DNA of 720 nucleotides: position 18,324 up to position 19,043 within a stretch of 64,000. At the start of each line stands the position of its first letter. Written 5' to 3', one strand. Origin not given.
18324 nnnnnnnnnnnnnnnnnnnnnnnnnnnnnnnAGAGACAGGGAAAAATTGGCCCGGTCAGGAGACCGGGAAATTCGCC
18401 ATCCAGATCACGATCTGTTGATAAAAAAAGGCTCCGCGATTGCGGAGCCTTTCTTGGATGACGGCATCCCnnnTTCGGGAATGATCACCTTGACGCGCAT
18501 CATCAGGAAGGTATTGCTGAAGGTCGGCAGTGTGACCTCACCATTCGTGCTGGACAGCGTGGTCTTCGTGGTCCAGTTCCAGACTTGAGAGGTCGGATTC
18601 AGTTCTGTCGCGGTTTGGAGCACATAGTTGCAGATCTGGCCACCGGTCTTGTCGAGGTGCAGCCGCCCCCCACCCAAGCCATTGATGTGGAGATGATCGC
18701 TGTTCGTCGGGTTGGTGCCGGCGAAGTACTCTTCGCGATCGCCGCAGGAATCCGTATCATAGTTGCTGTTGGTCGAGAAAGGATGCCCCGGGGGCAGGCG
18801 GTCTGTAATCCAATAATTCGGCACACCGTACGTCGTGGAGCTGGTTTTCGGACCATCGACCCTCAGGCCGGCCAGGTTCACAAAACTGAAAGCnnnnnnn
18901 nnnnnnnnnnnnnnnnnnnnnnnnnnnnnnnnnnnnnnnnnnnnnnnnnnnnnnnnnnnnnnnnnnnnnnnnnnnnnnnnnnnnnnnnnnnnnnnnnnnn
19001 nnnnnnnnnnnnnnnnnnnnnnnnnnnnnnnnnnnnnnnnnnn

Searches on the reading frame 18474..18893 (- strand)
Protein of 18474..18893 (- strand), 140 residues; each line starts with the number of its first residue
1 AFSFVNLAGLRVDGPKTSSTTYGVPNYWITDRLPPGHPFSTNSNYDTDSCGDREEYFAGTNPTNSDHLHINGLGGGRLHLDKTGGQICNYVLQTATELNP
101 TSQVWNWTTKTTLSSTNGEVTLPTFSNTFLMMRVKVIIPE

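Call 52: search_protein_families(library=ncbifam, proteins=[window:18474-18893:-], max_evalue=1)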
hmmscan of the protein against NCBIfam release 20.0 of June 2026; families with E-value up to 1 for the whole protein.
window:18474-18893:- (140 aa): 1 family
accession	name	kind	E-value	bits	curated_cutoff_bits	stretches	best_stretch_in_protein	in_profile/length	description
NF042425.1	Amuc_1099_fam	equivalog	0.00046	19.9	50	1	21-66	105-151/321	Amuc_1099 family pilus-like system protein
